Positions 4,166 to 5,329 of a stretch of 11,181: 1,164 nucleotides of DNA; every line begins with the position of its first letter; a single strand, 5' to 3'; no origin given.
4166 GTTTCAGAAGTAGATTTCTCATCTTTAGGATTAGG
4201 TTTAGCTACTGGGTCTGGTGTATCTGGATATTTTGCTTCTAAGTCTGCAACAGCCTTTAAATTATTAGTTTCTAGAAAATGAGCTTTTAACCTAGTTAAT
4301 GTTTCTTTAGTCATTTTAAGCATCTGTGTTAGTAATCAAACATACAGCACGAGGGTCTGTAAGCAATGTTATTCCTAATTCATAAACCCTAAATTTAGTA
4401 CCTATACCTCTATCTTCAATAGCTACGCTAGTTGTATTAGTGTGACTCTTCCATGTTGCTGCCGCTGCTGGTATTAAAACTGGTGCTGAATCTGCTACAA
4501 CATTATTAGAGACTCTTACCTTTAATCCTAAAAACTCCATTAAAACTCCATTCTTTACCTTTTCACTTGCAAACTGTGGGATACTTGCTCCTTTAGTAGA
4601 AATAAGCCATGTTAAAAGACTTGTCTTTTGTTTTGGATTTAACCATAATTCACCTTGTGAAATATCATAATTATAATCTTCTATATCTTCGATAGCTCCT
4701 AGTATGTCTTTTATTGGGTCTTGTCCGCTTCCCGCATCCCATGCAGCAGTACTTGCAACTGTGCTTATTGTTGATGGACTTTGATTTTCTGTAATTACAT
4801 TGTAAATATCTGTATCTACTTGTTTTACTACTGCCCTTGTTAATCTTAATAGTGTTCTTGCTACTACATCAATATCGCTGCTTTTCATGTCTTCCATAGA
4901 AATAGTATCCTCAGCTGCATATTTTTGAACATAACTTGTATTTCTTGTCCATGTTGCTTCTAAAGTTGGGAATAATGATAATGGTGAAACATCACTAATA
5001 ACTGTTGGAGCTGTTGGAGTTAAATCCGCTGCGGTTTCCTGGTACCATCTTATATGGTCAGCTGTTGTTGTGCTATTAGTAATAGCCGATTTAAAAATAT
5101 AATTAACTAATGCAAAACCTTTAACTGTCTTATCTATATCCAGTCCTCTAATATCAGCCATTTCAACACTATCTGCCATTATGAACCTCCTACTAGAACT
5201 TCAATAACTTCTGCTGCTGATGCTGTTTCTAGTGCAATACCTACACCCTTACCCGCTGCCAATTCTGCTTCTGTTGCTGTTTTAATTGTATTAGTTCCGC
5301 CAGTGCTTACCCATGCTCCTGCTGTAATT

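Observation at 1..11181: Complete, self-closing 11.1-kb genome of a terminase-packaging head-tail virus, at the extreme small end for this virus type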

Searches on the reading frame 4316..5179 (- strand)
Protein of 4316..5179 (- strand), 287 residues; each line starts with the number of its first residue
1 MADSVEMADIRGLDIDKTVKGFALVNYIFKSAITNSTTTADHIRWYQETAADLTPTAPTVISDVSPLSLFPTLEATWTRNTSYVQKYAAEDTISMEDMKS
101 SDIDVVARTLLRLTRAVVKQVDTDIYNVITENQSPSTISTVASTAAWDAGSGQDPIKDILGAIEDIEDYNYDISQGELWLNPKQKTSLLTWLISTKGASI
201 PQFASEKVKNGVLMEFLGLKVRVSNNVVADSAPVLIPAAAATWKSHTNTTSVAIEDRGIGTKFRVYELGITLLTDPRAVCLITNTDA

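Call 5: search_protein_families(library=pfam, max_evalue=0.1, proteins=[window:4316-5179:-])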
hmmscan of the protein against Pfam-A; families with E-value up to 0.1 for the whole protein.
window:4316-5179:- (287 aa): 1 family
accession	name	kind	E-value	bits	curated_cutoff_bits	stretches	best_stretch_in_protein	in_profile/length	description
PF25209.1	Phage_capsid_4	-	1.3e-11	45.8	27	1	46-279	34-259/262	Phage capsid protein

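Call 6: search_protein_families(library=phrogs, max_evalue=0.1, proteins=[window:4316-5179:-])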
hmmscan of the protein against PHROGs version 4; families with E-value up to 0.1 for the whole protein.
window:4316-5179:- (287 aa): 3 families
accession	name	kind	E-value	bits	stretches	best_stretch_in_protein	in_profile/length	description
phrog_1650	-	head and packaging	5.9e-25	89.2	1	15-285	29-298/300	major head protein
phrog_544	-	head and packaging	1.1e-09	39.1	1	80-234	79-223/282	major head protein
phrog_3922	-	head and packaging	0.0021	18.4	1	63-132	139-208/362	major head protein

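Call 9: search_dna_similar(query=window:4316-5179:-, collection=phages, mode=protein, max_rows=25, max_evalue=0.001)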
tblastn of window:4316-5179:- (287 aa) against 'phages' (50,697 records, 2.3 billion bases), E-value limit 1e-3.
Records with a match: 30; places in all: 30; records where one place covers at least 80% of the query: 17.
Best place of each record, by identity: <60% 30.
By first word of the organism name: Arthrobacter 22; Bacillus 8.
By host as written in the record: Arthrobacter sp. ATCC 21022 21; Bacillus pumilus BL8 4; Bacillus pumilus 2; Bacillus pseudalcaliphilus 1; Bacillus cereus 1; Arthrobacter sp ATCC 21022 1.
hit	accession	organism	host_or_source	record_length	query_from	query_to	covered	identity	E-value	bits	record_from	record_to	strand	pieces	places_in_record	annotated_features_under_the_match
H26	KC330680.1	Bacillus phage Eoghan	Bacillus pumilus BL8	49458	1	287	100%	24.6%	7e-5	50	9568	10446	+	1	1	hypothetical protein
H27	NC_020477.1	Bacillus phage Eoghan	Bacillus pumilus BL8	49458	1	287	100%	24.6%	7e-5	50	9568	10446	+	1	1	major head protein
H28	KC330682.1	Bacillus phage Taylor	Bacillus pumilus BL8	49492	1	287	100%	24.6%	7e-5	50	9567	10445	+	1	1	hypothetical protein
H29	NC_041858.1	Bacillus phage Taylor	Bacillus pumilus BL8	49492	1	287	100%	24.6%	7e-5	50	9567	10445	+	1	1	major head protein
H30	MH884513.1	Bacillus phage vB_BpsS-36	Bacillus pseudalcaliphilus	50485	15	286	95%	25.1%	7e-6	53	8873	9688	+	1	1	hypothetical protein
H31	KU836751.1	Bacillus phage Leo2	Bacillus pumilus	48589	6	287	98%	22.1%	5e-6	54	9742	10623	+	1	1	major capsid protein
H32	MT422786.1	Bacillus phage Novomoskovsk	Bacillus pumilus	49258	15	287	95%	22.8%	9e-5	50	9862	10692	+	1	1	major capsid protein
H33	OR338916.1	Bacillus phage DZ1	Bacillus cereus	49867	15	284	94%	23.0%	3e-5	51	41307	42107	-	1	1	major capsid protein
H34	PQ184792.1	Arthrobacter phage JaNo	Arthrobacter sp. ATCC 21022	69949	19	283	92%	23.2%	1e-4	49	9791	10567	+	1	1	12: major capsid protein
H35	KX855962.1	Arthrobacter phage HumptyDumpty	Arthrobacter sp. ATCC 21022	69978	19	283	92%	23.2%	1e-4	49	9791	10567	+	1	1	major capsid protein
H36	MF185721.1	Arthrobacter phage Kabreeze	Arthrobacter sp. ATCC 21022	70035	19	283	92%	23.2%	1e-4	49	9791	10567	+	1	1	12: major capsid protein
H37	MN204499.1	Arthrobacter phage Mordred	Arthrobacter sp. ATCC 21022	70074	19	283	92%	23.2%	1e-4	49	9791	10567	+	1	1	12: major capsid protein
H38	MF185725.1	Arthrobacter phage Tophat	Arthrobacter sp. ATCC 21022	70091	19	283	92%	23.2%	1e-4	49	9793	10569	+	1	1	12: major capsid protein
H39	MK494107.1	Arthrobacter phage Chipper1996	Arthrobacter sp. ATCC 21022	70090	19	283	92%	23.2%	1e-4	49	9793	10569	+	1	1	120: major capsid protein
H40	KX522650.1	Arthrobacter phage Conboy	Arthrobacter sp. ATCC 21022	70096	19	283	92%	23.2%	1e-4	49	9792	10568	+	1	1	major capsid protein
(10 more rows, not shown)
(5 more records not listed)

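Call 10: find_related_loci(query=window:4316-5179:-, collection=viral_contigs, flank=10000)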
Query window:4316-5179:- (287 aa) in viral_contigs; peptide patterns used: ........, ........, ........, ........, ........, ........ (x = any residue, [..] = any of these).
12 stretches matched a pattern; 8 encode a relative of the query (tblastn E <= 1e-3); 8 distinct loci.
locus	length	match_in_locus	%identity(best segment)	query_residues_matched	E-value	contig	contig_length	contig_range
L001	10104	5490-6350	100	1-287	0e+0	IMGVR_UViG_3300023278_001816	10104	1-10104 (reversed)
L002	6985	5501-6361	99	1-287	0e+0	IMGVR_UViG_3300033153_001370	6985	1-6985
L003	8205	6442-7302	98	1-287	0e+0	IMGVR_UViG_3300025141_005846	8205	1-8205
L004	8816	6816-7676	70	1-285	1e-132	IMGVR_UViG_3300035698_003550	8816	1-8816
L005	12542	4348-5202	67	1-285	2e-121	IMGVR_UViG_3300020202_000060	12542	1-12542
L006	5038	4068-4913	66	1-282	7e-120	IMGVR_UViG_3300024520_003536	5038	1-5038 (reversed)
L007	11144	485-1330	55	1-284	3e-93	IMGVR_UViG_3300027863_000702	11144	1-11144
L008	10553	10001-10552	63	1-180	4e-67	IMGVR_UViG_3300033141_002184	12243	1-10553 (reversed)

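Call 11: find_homologous_proteins(query=window:4316-5179:-)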
Query window:4316-5179:- (287 aa): 495 proteins with E <= 0.001 among 2057 candidates; the best 120 are listed.
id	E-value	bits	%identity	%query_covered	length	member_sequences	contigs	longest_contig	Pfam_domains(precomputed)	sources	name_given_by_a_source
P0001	4.4e-178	608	99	100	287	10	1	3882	PF25209.3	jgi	-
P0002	2.1e-122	426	71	99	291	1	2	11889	PF25209.3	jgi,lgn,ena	-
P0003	7.4e-122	424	70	99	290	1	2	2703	PF25209.3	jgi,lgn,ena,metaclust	metaclust:\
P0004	1.7e-121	423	69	100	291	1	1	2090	PF25209.3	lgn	-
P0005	1.0e-120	420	71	99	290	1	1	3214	PF25209.3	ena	-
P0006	1.2e-120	420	69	99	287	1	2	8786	PF25209.3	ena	-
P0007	2.8e-120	419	69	99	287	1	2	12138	PF25209.3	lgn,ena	-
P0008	3.5e-120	418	69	99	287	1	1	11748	PF25209.3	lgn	-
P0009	1.4e-119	416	70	100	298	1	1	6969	PF25209.3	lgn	-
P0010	4.3e-119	415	69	99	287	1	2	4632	PF25209.3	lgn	-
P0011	1.6e-117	410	64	100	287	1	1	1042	PF25209.3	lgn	-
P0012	1.7e-117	410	67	99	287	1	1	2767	PF25209.3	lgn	-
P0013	2.7e-117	409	67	99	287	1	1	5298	PF25209.3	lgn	-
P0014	1.2e-116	407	68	100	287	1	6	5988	PF25209.3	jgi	jgi:hypothetical protein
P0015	2.1e-116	406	68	99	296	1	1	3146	PF25209.3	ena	-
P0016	1.2e-115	404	67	99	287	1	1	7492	PF25209.3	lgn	-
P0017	5.9e-115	401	67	99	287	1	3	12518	PF25209.3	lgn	-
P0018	3.5e-114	399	65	100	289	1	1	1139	PF25209.3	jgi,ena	-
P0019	6.3e-114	398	63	100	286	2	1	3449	PF25209.3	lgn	-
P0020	6.6e-114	398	67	99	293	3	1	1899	PF25209.3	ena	-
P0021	8.5e-113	394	66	99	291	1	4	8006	PF25209.3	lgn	-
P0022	9.4e-113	394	65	99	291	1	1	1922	PF25209.3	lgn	-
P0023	1.6e-112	393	67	100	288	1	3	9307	PF25209.3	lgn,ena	-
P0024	3.8e-112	392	65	99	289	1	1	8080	PF25209.3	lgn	-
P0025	4.7e-112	392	65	99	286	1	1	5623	PF25209.3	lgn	-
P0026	6.5e-112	391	64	100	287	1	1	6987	PF25209.3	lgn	-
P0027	1.5e-111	390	69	98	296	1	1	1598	PF25209.3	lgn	-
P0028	3.9e-111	389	66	99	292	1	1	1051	PF25209.3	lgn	-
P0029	6.5e-111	388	64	99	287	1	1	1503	PF25209.3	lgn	-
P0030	1.6e-110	387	66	99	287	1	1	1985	PF25209.3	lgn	-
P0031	2.0e-110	386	67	99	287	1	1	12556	PF25209.3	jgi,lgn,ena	-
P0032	2.1e-110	386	64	99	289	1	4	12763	PF25209.3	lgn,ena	-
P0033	3.3e-110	386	66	99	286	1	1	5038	PF25209.3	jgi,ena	-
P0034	4.0e-110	385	64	100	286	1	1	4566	PF25209.3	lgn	-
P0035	5.0e-110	385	63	100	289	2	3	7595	PF25209.3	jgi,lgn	-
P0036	1.4e-109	384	64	99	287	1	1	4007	PF25209.3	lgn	-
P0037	1.5e-109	383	66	99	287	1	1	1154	PF25209.3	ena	-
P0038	2.4e-109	383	64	99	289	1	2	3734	PF25209.3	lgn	-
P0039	3.0e-109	383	63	99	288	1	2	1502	PF25209.3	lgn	-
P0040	7.6e-109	381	63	100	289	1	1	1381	PF25209.3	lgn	-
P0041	3.0e-108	379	64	99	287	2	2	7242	PF25209.3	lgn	-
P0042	3.7e-108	379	62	100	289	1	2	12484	PF25209.3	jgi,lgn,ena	-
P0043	4.5e-108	379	63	100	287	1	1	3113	PF25209.3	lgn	-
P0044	6.4e-108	378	62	99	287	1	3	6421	PF25209.3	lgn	-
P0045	7.7e-108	378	64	100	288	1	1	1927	PF25209.3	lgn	-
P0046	1.5e-107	377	64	99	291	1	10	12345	PF25209.3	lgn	-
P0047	2.3e-107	376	63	99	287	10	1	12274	PF25209.3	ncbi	-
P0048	2.9e-107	376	64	98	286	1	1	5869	PF25209.3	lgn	-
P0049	3.2e-107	376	62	100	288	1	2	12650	PF25209.3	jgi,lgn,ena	-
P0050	3.3e-107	376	63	100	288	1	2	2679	PF25209.3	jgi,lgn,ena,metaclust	metaclust:\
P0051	5.5e-107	375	65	99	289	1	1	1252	PF25209.3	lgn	-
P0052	1.4e-106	374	64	99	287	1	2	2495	PF25209.3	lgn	-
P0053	1.8e-106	373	64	99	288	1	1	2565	PF25209.3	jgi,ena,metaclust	metaclust:\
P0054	1.8e-106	373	62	100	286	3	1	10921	PF25209.3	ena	-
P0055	1.9e-106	373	62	100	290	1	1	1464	PF25209.3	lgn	-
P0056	1.4e-105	370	63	100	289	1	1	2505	PF25209.3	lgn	-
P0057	1.7e-105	370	61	100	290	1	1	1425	PF25209.3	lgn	-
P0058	1.9e-105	370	62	100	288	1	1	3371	PF25209.3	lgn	-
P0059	2.2e-105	370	60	100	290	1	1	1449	PF25209.3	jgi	-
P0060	5.1e-105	369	63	99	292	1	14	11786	PF25209.3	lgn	-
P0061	1.1e-104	368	62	99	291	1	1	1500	PF25209.3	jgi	jgi:hypothetical protein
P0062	1.1e-104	368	61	99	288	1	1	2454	PF25209.3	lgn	-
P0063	1.2e-104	367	60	99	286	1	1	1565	PF25209.3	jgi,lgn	-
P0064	1.2e-104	367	63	99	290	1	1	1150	PF25209.3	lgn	-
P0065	2.0e-104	367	63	100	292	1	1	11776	PF25209.3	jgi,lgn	jgi:hypothetical protein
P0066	2.2e-104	367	63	99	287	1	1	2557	PF25209.3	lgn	-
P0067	2.8e-104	366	60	99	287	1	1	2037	PF25209.3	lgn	-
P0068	2.9e-104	366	61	99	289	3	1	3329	PF25209.3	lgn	-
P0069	3.0e-104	366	61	100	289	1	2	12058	PF25209.3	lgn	-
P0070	6.1e-104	365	62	100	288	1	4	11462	PF25209.3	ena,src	-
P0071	8.6e-104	365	62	100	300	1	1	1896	PF25209.3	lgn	-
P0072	1.2e-103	364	61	99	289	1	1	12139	PF25209.3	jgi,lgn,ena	-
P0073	2.7e-103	363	61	100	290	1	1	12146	PF25209.3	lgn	-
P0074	3.5e-103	363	62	99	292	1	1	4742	PF25209.3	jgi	jgi:hypothetical protein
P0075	4.5e-103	362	60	100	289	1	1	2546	PF25209.3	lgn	-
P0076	5.0e-103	362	62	99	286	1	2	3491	PF25209.3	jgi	jgi:hypothetical protein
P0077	5.9e-103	362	62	99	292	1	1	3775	PF25209.3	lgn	-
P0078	8.0e-103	361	62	99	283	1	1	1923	PF25209.3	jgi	jgi:hypothetical protein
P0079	8.2e-103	361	62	99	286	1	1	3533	PF25209.3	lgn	-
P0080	1.1e-102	361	61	100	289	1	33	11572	PF25209.3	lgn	-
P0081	3.1e-102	360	59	99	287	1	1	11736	PF25209.3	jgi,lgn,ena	jgi:hypothetical protein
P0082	3.5e-102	359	61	100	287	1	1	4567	PF25209.3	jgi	-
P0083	3.6e-102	359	61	100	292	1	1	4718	PF25209.3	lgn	-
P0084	4.7e-102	359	59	100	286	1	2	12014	PF25209.3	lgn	-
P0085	5.8e-102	359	60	100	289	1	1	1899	PF25209.3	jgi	-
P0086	7.3e-102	358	59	100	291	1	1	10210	PF25209.3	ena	-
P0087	1.0e-101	358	60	100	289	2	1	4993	PF25209.3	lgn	-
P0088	1.2e-101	358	61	100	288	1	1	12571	PF25209.3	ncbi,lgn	-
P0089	1.4e-101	357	62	100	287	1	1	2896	PF25209.3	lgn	-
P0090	1.7e-101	357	60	100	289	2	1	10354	PF25209.3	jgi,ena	jgi:hypothetical protein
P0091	1.9e-101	357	59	100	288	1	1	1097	PF25209.3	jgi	jgi:hypothetical protein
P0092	2.1e-101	357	61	100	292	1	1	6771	PF25209.3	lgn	-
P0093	4.0e-101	356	62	99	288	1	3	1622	PF25209.3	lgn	-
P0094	4.7e-101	356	62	99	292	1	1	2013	PF25209.3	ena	-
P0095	3.6e-100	353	61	99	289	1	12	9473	PF25209.3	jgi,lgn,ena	-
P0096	5.1e-100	352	60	100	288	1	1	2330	PF25209.3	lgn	-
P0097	6.9e-100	352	59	99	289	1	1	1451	PF25209.3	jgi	jgi:hypothetical protein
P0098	8.4e-100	352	61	100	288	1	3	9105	PF25209.3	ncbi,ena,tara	tara:strand:+ start:317 stop:1183 length:867 start_codon:yes stop_codon:yes gene_type:complete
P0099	1.5e-99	351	60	99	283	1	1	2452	PF25209.3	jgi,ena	jgi:hypothetical protein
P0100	4.5e-99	349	59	99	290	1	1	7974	PF25209.3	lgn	-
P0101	4.9e-99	349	58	99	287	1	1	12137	PF25209.3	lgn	-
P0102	7.0e-99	349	59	99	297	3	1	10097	PF25209.3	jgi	jgi:hypothetical protein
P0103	7.1e-99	349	60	99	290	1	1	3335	PF25209.3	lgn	-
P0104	9.2e-99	348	56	99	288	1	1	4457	PF25209.3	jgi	-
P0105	2.1e-98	347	57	100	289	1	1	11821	PF25209.3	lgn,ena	-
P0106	2.4e-98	347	59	100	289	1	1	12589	PF25209.3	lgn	-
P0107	3.9e-98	346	58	99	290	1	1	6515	PF25209.3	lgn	-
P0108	4.0e-98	346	59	99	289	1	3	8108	PF25209.3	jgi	jgi:hypothetical protein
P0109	5.5e-98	346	59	99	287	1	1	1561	PF25209.3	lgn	-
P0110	8.5e-98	345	60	99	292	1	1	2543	PF25209.3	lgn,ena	-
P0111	1.6e-97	344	57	99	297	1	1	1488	PF25209.3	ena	-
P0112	2.3e-97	344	57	99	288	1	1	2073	PF25209.3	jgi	jgi:hypothetical protein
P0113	2.9e-97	343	60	99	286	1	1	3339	PF25209.3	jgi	-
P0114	3.0e-97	343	61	100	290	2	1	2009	PF25209.3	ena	-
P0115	5.8e-97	342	59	100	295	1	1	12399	PF25209.3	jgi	-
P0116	9.7e-97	342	56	100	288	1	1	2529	PF25209.3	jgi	jgi:hypothetical protein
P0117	1.1e-96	341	58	99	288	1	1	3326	PF25209.3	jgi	-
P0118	2.3e-96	340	58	99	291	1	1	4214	PF25209.3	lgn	-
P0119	2.9e-96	340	58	99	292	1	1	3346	PF25209.3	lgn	-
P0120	4.8e-96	339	59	99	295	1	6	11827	PF25209.3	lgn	-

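Call 12: list_cluster_members(proteins=[P0047, P0088, P0098, P0001])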
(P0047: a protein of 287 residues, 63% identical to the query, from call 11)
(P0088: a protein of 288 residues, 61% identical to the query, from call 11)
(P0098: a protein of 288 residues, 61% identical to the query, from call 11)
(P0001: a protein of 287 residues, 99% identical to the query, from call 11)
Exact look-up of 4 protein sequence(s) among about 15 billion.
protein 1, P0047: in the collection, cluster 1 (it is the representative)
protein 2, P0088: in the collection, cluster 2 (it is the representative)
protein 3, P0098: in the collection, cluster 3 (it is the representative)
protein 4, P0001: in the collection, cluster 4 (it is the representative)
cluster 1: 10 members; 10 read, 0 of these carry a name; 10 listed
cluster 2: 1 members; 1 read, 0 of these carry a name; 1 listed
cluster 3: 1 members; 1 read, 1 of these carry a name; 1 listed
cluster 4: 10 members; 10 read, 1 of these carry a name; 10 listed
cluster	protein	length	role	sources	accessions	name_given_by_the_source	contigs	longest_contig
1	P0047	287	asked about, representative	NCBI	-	-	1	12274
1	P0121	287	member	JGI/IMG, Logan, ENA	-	-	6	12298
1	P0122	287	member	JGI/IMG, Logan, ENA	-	-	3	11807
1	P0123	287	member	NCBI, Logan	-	-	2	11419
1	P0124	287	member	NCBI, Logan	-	-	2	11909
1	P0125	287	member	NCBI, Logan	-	-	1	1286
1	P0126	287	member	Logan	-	-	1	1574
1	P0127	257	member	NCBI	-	-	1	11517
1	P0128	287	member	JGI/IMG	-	-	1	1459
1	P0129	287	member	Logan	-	-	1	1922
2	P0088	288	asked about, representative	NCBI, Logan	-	-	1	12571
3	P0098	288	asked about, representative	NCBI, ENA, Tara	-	strand:+ start:317 stop:1183 length:867 start_codon:yes stop_codon:yes gene_type:complete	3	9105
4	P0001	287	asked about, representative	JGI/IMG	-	-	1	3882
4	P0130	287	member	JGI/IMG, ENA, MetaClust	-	\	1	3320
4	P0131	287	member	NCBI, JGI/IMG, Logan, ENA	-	-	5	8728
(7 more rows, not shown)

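Call 13: find_encoding_contigs(protein=P0047, flank=10000, max_places=3)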
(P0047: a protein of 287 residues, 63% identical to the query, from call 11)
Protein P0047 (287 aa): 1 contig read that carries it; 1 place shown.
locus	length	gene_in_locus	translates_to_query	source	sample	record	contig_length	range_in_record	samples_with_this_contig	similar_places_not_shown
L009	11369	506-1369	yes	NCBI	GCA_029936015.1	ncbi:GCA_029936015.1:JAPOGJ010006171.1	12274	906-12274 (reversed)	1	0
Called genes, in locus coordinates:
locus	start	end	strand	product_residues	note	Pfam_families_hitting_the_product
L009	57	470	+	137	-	PF09956:Phage_cement_2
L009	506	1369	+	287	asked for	PF25209:Phage_capsid_4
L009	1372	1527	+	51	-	-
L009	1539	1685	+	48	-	-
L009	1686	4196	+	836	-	-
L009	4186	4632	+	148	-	-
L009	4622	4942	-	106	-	-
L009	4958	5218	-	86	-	-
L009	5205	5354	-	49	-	-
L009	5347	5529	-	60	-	-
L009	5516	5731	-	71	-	-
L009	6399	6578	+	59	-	-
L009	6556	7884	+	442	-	PF03354:TerL_ATPase (weak), PF05876:GpA_ATPase (weak), PF03237:Terminase_6N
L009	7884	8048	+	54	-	-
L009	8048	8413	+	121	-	-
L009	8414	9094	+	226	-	-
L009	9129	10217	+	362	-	PF06074:Portal_Mu, PF04860:Phage_portal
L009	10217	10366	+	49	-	PF12841:YvrJ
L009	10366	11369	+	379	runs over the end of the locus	-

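Call 15: find_encoding_contigs(protein=P0032, flank=10000, max_places=4)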
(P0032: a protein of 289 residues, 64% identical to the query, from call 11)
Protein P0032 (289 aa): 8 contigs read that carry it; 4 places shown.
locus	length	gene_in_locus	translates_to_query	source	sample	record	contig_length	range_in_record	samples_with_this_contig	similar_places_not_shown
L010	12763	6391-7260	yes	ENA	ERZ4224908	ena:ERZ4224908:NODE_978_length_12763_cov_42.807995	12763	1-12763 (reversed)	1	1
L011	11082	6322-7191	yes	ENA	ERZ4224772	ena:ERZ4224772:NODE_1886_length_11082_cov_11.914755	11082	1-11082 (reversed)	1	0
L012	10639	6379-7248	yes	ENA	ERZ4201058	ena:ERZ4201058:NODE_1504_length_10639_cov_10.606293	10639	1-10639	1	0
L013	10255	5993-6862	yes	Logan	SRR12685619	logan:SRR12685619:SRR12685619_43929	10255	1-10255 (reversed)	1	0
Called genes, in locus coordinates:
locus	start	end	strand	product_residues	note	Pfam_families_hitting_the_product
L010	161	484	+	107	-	-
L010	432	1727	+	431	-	PF03237:Terminase_6N, PF05127:NAT10_TcmA_helicase (weak)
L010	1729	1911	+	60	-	-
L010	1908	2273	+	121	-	-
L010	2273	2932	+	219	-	-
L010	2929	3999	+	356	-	PF06074:Portal_Mu, PF04860:Phage_portal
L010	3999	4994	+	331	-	-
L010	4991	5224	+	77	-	-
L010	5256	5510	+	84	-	-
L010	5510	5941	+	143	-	-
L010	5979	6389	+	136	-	PF09956:Phage_cement_2 (weak)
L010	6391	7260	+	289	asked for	PF25209:Phage_capsid_4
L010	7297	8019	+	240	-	PF00354:Pentaxin (weak), PF13385:Laminin_G_3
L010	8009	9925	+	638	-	-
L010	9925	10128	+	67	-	-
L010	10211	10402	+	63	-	-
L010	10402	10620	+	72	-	-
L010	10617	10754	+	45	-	-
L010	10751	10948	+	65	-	-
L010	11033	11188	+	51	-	-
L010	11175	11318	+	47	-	-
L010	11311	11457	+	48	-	-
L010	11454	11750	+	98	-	-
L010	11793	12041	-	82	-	-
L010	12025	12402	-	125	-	-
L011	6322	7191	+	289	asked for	PF25209:Phage_capsid_4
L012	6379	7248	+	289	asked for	PF25209:Phage_capsid_4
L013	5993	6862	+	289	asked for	PF25209:Phage_capsid_4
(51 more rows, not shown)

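Call 16: find_encoding_contigs(protein=P0088, flank=10000, max_places=3)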
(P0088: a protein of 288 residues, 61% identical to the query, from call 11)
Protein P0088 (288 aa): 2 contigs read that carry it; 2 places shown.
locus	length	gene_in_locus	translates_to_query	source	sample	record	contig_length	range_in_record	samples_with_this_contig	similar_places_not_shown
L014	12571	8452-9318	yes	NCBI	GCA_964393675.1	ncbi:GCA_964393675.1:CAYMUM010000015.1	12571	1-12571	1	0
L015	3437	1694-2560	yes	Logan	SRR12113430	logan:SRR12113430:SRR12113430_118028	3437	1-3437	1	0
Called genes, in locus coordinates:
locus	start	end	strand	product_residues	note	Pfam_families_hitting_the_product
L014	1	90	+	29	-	?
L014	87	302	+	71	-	-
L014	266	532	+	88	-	-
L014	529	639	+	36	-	-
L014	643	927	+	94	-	-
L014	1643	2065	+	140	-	PF07362:CcdA (weak)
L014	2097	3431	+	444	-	PF03237:Terminase_6N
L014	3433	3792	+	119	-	-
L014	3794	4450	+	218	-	-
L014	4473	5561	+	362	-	-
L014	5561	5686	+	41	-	-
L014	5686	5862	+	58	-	-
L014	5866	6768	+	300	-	-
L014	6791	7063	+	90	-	-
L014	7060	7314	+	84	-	-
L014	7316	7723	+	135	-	-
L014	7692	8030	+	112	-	-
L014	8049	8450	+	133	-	PF09956:Phage_cement_2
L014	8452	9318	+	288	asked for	PF25209:Phage_capsid_4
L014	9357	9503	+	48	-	-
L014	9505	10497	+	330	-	-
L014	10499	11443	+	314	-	PF10282:Lactonase (weak)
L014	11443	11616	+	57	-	-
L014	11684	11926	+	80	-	-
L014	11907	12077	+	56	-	-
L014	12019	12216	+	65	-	-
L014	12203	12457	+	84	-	-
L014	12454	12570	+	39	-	?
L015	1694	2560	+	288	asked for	PF25209:Phage_capsid_4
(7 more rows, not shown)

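Call 25: find_related_loci(query=A1, collection=viral_contigs, flank=10000)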
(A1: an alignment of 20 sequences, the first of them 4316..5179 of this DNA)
Query A1 (287 aa) in viral_contigs; peptide patterns used: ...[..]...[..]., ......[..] (x = any residue, [..] = any of these).
78 stretches matched a pattern; 60 encode a relative of the query (tblastn E <= 1e-3); 60 distinct loci.
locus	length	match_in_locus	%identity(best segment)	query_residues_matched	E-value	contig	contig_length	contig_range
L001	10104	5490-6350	100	1-287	0e+0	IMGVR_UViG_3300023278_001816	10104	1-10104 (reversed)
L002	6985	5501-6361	99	1-287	0e+0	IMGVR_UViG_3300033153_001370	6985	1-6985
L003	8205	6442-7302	98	1-287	0e+0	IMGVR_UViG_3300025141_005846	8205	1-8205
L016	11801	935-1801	71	1-285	2e-132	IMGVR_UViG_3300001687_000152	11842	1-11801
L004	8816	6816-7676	70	1-285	7e-132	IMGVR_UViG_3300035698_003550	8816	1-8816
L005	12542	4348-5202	67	1-285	1e-120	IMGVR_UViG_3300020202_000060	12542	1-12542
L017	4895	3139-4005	63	1-287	2e-120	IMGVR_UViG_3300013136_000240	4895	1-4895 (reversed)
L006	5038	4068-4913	66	1-282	5e-119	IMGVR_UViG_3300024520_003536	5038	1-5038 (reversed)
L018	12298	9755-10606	64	4-286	1e-117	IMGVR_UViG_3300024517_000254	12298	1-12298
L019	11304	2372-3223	64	4-286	3e-117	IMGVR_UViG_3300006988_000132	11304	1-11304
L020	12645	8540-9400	62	1-286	7e-117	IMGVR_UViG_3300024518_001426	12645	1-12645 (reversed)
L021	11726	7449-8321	63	1-286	2e-114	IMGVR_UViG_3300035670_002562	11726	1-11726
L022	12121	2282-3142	61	1-285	1e-113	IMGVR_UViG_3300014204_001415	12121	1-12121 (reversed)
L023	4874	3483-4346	58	1-287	4e-110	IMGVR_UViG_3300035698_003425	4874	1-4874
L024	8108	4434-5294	59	1-285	7e-108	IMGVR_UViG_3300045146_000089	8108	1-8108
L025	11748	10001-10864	58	1-287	7e-102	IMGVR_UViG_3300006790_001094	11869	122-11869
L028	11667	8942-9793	57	4-287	2e-98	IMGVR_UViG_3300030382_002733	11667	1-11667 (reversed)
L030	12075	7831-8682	57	3-286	3e-98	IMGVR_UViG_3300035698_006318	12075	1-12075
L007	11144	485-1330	55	1-284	2e-92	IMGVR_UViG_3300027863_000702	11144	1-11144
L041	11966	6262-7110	53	4-286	1e-90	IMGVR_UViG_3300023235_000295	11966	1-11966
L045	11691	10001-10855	49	1-285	7e-89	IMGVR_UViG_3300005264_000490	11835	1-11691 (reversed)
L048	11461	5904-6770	51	1-285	2e-87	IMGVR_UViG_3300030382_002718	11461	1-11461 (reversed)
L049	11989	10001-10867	51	1-284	4e-85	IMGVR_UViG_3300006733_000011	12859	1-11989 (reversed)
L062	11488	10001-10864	39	1-287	3e-55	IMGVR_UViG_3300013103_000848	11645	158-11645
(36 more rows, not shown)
